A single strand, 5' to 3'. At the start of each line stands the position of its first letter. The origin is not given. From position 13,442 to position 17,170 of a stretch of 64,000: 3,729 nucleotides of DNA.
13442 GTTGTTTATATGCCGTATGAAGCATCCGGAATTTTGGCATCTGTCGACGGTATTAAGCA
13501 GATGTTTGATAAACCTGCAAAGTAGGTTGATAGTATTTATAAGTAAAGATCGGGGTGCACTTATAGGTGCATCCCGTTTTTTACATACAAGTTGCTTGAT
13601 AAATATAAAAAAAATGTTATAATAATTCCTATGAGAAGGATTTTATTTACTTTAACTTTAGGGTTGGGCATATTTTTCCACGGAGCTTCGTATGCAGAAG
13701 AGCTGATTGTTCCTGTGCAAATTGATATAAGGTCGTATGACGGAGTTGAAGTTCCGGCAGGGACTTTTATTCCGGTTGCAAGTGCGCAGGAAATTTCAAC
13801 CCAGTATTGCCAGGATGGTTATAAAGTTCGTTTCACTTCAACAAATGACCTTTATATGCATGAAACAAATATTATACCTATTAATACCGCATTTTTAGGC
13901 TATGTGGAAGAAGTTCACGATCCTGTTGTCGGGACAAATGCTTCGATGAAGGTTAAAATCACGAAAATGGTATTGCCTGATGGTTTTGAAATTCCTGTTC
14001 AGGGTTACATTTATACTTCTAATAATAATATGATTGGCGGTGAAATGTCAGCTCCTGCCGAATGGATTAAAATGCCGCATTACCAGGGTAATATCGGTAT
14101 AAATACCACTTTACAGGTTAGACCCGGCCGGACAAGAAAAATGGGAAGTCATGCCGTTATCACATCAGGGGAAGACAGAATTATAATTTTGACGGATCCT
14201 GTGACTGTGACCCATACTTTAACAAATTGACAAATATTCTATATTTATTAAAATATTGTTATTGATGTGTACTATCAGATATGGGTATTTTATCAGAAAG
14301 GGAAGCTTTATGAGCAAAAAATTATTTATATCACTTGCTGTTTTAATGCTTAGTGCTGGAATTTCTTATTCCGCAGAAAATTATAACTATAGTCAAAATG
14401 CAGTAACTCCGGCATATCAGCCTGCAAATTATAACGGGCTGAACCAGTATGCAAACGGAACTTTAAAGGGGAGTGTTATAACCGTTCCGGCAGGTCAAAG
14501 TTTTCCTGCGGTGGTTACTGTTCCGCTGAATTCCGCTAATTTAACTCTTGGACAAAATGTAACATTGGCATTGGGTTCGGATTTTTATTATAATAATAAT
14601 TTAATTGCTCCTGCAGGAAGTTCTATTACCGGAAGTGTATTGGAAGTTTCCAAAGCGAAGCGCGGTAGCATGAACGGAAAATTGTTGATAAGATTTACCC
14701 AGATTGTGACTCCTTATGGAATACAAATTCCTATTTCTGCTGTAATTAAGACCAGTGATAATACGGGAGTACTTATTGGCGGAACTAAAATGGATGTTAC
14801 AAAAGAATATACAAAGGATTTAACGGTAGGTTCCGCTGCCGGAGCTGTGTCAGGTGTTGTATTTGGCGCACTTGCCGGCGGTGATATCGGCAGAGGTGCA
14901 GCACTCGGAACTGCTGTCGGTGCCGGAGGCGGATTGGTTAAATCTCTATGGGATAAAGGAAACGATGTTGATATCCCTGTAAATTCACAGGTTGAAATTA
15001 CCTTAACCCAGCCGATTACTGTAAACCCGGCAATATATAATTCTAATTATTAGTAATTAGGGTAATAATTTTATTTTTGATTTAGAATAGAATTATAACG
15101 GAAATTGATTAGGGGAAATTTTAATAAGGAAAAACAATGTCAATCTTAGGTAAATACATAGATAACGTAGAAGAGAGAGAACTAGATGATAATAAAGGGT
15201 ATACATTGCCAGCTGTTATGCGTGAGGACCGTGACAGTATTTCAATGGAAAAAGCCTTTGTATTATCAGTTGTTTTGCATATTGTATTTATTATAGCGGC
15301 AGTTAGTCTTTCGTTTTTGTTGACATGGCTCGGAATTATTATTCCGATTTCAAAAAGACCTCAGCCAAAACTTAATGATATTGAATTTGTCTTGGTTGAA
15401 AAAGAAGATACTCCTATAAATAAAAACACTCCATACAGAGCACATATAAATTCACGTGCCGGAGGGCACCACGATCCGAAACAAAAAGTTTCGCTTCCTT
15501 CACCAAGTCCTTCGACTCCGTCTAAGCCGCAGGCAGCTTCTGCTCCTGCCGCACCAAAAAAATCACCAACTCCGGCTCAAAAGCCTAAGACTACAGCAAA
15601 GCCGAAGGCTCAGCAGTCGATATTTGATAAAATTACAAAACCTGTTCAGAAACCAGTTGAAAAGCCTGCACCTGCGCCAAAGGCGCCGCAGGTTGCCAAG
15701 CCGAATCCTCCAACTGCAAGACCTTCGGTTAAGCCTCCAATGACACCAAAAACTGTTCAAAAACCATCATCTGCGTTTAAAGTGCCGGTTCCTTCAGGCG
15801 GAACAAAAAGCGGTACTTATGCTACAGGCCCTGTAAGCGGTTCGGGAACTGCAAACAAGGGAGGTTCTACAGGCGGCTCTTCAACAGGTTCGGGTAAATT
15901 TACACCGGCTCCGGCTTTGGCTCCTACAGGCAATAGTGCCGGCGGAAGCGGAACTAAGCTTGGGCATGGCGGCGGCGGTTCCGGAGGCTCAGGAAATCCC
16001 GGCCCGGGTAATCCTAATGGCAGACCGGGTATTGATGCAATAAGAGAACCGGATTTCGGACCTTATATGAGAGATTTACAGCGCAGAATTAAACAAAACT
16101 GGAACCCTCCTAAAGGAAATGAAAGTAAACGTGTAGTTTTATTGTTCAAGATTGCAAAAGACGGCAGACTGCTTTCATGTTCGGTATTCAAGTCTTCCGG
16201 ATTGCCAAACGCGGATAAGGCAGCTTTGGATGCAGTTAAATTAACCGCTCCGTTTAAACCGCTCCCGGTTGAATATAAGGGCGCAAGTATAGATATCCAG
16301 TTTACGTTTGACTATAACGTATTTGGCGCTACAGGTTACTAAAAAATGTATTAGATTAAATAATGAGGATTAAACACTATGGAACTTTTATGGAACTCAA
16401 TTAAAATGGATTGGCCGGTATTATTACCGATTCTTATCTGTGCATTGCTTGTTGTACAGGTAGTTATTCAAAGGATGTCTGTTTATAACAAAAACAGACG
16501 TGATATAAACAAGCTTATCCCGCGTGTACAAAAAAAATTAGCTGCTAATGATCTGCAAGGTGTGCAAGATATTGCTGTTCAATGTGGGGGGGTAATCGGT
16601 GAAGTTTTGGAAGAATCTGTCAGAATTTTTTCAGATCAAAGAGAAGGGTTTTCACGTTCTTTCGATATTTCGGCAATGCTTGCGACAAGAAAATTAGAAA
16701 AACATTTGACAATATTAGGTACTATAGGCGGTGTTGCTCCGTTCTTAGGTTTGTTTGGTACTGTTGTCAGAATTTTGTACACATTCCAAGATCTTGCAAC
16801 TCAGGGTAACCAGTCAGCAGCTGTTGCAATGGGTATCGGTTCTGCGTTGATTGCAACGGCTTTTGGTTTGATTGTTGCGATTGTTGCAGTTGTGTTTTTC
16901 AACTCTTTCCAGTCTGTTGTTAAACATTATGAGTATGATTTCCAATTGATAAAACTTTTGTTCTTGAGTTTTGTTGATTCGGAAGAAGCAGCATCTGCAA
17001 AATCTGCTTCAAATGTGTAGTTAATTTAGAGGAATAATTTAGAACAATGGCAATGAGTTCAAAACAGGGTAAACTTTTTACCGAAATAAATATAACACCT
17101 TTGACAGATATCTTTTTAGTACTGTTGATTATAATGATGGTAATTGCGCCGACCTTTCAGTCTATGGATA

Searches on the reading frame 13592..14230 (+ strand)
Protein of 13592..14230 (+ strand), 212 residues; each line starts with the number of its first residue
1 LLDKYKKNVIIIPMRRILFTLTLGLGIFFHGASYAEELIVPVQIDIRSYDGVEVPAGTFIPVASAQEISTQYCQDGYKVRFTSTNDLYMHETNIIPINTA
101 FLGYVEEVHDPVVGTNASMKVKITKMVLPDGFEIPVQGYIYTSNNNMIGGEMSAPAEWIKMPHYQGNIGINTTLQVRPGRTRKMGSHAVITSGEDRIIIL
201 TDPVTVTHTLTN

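Call 8: search_protein_families(library=pfam, proteins=[window:13592-14230:+], max_evalue=0.01)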
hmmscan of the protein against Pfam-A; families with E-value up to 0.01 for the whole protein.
window:13592-14230:+ (212 aa): 1 family
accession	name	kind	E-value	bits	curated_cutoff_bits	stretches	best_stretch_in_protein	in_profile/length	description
PF03743.19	TrbI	-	0.0053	17.1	35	0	54-139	2-84/188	Bacterial conjugation TrbI-like protein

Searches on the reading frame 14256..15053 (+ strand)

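Call 8: search_protein_families(library=pfam, proteins=[window:14256-15053:+], max_evalue=0.01)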
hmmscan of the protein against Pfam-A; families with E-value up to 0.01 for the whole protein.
window:14256-15053:+ (265 aa): 2 families
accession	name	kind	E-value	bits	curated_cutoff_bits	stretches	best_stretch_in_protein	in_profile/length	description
PF13436.11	Gly-zipper_OmpA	-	0.00099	19.3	27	1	191-229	6-43/44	Glycine-zipper domain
PF13488.11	Gly-zipper_Omp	-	0.0068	16.7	25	1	191-229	1-39/46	Glycine zipper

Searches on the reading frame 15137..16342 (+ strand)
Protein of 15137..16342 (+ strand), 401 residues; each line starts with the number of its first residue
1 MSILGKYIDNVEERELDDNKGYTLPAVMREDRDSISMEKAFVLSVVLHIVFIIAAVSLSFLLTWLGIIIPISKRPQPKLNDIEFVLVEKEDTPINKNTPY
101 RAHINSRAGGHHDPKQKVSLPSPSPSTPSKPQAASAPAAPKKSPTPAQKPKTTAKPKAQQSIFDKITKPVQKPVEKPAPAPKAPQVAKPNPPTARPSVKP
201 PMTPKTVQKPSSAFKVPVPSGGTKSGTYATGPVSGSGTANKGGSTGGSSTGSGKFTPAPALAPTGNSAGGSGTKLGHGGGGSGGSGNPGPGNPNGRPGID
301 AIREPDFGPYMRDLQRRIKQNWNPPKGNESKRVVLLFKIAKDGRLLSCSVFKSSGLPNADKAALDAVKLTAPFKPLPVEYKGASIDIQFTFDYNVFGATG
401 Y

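Call 30: search_protein_families(library=pfam, proteins=[window:15137-16342:+], max_evalue=0.00001)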
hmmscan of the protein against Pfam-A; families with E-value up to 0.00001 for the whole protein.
window:15137-16342:+ (401 aa): 2 families
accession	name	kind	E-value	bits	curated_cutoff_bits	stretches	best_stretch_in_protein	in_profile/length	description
PF13103.11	TonB_2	-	4.6e-14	52.7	22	1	309-391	3-85/85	TonB C terminal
PF03544.19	TonB_C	-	2.1e-09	38.2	24.6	1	332-394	17-78/79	Gram-negative bacterial TonB protein C-terminal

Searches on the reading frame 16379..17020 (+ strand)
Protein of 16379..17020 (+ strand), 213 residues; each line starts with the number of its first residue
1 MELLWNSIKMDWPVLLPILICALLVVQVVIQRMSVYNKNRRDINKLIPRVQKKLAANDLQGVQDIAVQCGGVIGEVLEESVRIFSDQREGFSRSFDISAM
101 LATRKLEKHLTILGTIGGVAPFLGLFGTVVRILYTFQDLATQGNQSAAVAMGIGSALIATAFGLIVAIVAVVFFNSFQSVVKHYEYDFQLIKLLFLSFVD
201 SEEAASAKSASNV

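Call 30: search_protein_families(library=pfam, proteins=[window:16379-17020:+], max_evalue=0.00001)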
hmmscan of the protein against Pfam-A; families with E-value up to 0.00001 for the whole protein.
window:16379-17020:+ (213 aa): 1 family
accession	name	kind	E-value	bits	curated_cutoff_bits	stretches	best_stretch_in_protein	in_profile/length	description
PF01618.21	MotA_ExbB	-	1.2e-28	99.8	22.9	1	80-188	13-125/127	MotA/TolQ/ExbB proton channel family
